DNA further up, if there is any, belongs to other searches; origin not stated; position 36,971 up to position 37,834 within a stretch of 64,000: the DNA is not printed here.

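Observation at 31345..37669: CYTH triphosphate-tunnel gene translationally coupled to a Pol-beta nucleotidyltransferase/HD (cca-like) gene, with a second GC-rich xenologous CYTH copy 3.5 kb away on the opposite strand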

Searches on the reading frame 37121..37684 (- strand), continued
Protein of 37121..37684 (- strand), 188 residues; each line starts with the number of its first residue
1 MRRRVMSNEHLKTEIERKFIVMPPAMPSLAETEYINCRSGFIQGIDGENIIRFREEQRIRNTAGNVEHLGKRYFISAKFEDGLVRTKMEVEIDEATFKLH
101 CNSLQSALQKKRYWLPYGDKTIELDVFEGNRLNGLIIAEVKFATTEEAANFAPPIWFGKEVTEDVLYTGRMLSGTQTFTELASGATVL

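Call 91: get_annotated_region(hit=H5, flank=5000)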
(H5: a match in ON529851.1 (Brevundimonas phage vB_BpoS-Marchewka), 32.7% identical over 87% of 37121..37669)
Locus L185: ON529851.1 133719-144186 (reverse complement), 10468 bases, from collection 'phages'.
description: Brevundimonas phage vB_BpoS-Marchewka, complete genome.
organism: Brevundimonas phage vB_BpoS-Marchewka (NCBI taxid 2948604)
taxonomy: Viruses; Duplodnaviria; Heunggongvirae; Uroviricota; Caudoviricetes; Dolichocephalovirinae
host: Brevundimonas pondensis LVF1; source: sewage; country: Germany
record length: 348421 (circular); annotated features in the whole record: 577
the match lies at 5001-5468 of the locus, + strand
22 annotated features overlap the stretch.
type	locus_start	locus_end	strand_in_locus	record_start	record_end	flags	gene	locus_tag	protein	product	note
CDS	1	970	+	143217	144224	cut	-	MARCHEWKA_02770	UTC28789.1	hypothetical protein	-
CDS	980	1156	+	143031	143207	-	-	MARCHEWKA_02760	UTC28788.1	hypothetical protein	-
CDS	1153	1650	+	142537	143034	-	-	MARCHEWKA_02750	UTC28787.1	hypothetical protein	-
CDS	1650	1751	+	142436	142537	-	-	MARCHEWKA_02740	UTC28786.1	hypothetical protein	-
CDS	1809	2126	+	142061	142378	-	-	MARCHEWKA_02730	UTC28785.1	hypothetical protein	-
CDS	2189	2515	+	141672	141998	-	-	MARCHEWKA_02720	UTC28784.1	hypothetical protein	-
CDS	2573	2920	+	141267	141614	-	-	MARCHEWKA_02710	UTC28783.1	hypothetical protein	-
CDS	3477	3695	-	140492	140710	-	-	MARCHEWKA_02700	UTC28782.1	hypothetical protein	-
CDS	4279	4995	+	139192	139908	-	-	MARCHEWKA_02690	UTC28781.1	hypothetical protein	-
CDS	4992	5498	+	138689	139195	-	-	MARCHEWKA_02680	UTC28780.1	inorganic triphosphatase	-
CDS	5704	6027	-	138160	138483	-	-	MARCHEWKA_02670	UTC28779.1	hypothetical protein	-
CDS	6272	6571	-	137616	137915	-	-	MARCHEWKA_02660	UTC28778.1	hypothetical protein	-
CDS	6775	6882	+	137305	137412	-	-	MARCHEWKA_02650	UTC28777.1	hypothetical protein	-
CDS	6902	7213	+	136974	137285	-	-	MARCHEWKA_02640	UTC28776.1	hypothetical protein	-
CDS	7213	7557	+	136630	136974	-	-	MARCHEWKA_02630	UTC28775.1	hypothetical protein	-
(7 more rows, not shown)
